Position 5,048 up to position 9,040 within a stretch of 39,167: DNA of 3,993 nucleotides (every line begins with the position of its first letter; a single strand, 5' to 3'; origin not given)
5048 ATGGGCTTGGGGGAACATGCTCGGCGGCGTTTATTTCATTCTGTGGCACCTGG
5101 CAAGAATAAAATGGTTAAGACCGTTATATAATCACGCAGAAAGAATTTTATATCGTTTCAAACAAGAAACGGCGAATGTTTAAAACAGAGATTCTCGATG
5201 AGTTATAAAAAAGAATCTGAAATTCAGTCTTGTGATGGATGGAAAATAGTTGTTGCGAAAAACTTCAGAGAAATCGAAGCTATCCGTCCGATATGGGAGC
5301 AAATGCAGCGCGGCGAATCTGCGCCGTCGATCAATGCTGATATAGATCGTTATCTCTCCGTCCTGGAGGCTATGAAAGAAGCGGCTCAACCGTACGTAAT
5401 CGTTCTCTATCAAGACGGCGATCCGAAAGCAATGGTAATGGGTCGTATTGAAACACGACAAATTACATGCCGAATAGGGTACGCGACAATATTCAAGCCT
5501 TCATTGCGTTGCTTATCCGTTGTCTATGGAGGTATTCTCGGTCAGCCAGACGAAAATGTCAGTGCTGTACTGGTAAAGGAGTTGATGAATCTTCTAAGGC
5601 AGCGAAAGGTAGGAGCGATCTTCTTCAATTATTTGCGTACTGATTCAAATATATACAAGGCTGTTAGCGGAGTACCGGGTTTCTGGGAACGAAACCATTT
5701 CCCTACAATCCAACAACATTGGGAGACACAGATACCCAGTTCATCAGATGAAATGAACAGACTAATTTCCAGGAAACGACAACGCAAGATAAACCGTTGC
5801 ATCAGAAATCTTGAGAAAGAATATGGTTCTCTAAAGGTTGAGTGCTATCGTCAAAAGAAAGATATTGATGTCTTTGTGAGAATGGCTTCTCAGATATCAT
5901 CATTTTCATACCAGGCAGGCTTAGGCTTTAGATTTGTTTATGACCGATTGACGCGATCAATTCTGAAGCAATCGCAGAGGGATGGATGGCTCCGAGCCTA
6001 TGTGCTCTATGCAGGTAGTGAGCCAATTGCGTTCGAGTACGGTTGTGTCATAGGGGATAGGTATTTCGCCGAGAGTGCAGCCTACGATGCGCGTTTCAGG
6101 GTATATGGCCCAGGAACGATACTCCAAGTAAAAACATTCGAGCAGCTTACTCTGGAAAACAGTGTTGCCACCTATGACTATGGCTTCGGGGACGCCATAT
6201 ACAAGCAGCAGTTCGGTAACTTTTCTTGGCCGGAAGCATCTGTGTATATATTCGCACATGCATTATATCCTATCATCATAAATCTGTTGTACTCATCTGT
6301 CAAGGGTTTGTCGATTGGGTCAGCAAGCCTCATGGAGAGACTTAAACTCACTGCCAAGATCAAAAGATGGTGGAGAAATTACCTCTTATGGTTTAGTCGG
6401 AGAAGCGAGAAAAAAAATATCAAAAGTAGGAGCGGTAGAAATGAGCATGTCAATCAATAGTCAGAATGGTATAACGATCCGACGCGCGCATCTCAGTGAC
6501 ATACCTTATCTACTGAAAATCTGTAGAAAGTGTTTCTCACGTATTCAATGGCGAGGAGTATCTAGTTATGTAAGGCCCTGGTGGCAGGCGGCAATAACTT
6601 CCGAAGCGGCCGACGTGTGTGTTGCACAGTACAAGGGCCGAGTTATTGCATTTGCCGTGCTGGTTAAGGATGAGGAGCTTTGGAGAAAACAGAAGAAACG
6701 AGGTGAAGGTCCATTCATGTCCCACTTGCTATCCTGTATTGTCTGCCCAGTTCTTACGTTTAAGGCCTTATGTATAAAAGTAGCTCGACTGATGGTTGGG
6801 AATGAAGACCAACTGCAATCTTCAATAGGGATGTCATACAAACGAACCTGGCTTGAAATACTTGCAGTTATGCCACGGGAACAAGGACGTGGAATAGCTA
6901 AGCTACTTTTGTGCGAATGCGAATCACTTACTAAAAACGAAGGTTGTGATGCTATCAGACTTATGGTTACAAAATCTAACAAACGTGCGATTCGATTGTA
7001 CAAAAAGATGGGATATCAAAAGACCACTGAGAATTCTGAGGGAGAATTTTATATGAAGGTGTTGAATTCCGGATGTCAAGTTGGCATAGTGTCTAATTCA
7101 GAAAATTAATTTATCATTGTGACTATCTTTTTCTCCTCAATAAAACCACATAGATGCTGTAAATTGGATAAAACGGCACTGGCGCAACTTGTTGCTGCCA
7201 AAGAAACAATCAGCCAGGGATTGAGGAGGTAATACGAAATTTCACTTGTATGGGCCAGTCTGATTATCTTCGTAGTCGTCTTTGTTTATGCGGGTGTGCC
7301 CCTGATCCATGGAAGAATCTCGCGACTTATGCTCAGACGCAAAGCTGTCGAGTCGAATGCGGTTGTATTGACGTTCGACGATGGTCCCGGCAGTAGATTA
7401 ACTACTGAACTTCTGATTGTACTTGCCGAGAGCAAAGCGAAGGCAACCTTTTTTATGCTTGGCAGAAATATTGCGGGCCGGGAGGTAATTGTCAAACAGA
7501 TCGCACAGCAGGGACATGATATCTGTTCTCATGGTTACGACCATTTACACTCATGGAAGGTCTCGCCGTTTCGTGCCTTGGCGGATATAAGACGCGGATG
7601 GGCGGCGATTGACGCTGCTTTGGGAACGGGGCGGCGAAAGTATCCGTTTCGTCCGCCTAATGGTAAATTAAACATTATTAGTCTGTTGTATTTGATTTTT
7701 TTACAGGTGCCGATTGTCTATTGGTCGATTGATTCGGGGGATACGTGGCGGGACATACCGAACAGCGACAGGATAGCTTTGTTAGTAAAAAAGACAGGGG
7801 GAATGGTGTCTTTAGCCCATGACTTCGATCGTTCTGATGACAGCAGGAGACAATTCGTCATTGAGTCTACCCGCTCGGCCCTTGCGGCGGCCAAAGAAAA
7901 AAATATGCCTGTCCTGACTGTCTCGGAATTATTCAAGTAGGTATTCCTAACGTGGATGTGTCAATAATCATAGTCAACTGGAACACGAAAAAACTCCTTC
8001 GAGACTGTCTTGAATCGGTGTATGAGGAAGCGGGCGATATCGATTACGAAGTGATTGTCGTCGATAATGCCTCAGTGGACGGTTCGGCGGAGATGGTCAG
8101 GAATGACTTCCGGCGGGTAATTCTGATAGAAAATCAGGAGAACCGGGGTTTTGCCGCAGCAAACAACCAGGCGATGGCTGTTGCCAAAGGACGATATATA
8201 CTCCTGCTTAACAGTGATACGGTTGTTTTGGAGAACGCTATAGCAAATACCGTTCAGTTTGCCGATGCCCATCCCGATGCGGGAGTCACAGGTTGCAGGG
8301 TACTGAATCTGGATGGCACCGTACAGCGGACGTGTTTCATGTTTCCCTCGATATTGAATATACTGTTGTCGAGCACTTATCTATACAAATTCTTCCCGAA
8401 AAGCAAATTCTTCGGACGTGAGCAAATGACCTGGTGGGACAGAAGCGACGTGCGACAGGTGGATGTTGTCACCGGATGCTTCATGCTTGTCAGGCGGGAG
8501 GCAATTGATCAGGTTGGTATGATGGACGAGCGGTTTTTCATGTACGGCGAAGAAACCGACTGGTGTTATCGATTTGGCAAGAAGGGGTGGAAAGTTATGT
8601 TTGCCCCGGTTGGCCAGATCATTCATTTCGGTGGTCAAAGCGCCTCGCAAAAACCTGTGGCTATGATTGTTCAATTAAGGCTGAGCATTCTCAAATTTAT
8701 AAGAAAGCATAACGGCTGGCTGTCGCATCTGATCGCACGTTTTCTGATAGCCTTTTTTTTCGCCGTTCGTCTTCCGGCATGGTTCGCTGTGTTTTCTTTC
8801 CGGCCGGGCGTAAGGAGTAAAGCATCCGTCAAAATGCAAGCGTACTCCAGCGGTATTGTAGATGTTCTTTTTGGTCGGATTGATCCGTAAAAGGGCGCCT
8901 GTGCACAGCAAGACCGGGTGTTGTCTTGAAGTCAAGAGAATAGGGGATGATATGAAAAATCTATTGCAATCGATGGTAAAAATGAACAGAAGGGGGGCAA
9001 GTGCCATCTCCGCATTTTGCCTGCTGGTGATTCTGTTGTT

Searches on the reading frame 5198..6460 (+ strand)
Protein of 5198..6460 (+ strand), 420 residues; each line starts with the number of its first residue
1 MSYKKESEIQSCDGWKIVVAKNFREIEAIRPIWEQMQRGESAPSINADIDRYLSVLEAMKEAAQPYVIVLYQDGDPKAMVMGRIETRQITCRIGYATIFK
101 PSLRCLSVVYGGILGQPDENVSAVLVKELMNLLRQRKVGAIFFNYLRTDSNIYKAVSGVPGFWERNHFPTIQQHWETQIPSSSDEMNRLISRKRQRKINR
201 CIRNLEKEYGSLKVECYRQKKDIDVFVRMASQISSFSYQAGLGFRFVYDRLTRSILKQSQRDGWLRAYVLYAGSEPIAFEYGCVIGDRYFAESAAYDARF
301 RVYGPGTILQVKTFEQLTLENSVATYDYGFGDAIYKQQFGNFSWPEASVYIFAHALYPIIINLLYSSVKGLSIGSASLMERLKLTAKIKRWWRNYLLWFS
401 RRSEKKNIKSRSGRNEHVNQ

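Call 5: search_protein_families(library=ncbifam, proteins=[window:5198-6460:+], max_evalue=0.00001)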
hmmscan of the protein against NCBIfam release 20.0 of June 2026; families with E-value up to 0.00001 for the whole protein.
window:5198-6460:+ (420 aa): 0 families

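Call 63: search_protein_families(library=pfam, proteins=[window:5198-6460:+], max_evalue=0.01)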
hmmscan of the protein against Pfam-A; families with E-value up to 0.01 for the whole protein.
window:5198-6460:+ (420 aa): 1 family
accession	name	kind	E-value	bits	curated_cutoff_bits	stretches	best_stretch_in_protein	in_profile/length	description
PF13480.13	Acetyltransf_6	-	2.4e-25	89.8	22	1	192-337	1-143/143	Acetyltransferase (GNAT) domain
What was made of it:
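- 5198..6460 (+): FemAB/VimA-like GNAT (Acetyltransf_6); candidate transferase that moves the unit from ACP to an amino sugar. PF13480, 89.8 bits (call 63).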

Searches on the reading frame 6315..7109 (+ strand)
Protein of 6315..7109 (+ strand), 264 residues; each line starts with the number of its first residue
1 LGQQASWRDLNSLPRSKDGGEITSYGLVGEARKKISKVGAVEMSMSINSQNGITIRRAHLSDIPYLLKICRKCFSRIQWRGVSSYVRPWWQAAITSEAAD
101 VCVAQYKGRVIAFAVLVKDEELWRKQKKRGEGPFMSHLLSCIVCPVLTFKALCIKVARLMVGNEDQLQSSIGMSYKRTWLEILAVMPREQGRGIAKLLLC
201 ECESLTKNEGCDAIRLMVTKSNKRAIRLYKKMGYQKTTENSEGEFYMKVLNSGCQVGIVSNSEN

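Call 5: search_protein_families(library=ncbifam, proteins=[window:6315-7109:+], max_evalue=0.00001)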
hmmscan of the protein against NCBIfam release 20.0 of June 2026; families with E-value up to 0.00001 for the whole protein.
window:6315-7109:+ (264 aa): 4 families
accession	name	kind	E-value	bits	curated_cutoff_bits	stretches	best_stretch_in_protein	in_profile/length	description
TIGR01575.1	rimI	equivalog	5.4e-13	49.2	86.4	1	181-241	59-119/132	ribosomal protein S18-alanine N-acetyltransferase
NF002959.0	PRK03624.1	equivalog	2.2e-12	46.9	124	1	176-238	71-133/147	GNAT family acetyltransferase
NF008212.0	PRK10975.1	equivalog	6.7e-08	32.6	219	0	177-234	163-220/232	dTDP-4-amino-4,6-dideoxy-D-galactose acyltransferase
NF007025.1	PRK09491.1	equivalog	7.2e-06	26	173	0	183-238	68-123/145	ribosomal protein S18-alanine N-acetyltransferase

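Call 63: search_protein_families(library=pfam, proteins=[window:6315-7109:+], max_evalue=0.01)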
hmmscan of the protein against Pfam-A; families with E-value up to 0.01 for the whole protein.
window:6315-7109:+ (264 aa): 4 families
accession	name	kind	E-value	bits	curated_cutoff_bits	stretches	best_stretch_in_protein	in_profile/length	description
PF00583.31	Acetyltransf_1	-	1.8e-15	57.7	20.7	1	174-234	56-116/116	Acetyltransferase (GNAT) family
PF13508.13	Acetyltransf_7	-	7e-11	42.8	27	1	179-236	31-84/84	Acetyltransferase (GNAT) domain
PF13673.13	Acetyltransf_10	-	1.9e-10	41.2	23.6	1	163-242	38-115/128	Acetyltransferase (GNAT) domain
PF08445.16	FR47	-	2.4e-07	31.1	22.1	1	178-240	22-83/86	FR47-like protein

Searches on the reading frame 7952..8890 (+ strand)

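Call 5: search_protein_families(library=ncbifam, proteins=[window:7952-8890:+], max_evalue=0.00001)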
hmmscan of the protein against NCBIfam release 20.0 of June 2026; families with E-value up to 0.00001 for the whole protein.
window:7952-8890:+ (312 aa): 18 families
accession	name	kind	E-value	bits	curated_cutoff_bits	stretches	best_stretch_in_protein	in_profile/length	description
TIGR03965.1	mycofact_glyco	equivalog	8.2e-18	64.5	280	2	2-120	75-194/467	mycofactocin biosynthesis glycosyltransferase MftF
NF041875.1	EPS_EpsD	equivalog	8.9e-17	61.5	370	1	3-109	1-109/325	exopolysaccharide biosynthesis glycosyltransferase EpsD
NF038302.1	EPS_HpsE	equivalog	1.4e-16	60.4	300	1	1-117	1-124/307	hormogonium polysaccharide biosynthesis glycosyltransferase HpsE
TIGR01556.1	rhamnosyltran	subfamily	9.2e-16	57.8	200.55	1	26-231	16-206/281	rhamnosyltransferase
TIGR03937.1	PgaC_IcaA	equivalog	2e-15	56.7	422.3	1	3-116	47-164/407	poly-beta-1,6-N-acetyl-D-glucosamine synthase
NF053739.1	GlytfEpsEBac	equivalog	1.5e-14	53.6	450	1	3-131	3-134/265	glycosyltransferase EpsE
NF047683.1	TeichurnBiosyTuaG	equivalog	2.9e-14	53.3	400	1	3-125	8-133/252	teichuronic acid biosynthesis protein TuaG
NF007482.0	PRK10073.1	equivalog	1.4e-13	50.5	423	1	3-105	8-111/334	glycosyltransferase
TIGR03111.1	glyc2_xrt_Gpos1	hypoth_equivalog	4.5e-13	48.8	363.95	1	2-190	50-232/439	TIGR03111 family XrtG-associated glycosyltransferase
NF038299.1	EPS_HpsN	equivalog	4.8e-13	48.8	425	1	2-232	2-227/317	hormogonium polysaccharide biosynthesis glycosyltransferase HpsN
NF050050.1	ProtGlycPglI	equivalog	2.8e-11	43.3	500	1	3-107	4-111/306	GalNAc(5)-diNAcBac-PP-undecaprenol beta-1,3-glucosyltransferase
TIGR04009.1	wcaE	equivalog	2.9e-10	39.8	369.2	1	3-121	3-124/248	colanic acid biosynthesis glycosyltransferase WcaE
TIGR04283.1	glyco_like_mftF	equivalog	1.1e-09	38.3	182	1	3-106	1-100/221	TIGR04283 family arsenosugar biosynthesis glycosyltransferase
NF007453.0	PRK10018.1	equivalog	1.4e-09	38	382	1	3-164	8-167/280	colanic acid biosynthesis glycosyltransferase WcaA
TIGR04017.1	WcaA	equivalog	5.6e-09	36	495.75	1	3-164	7-166/279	colanic acid biosynthesis glycosyltransferase WcaA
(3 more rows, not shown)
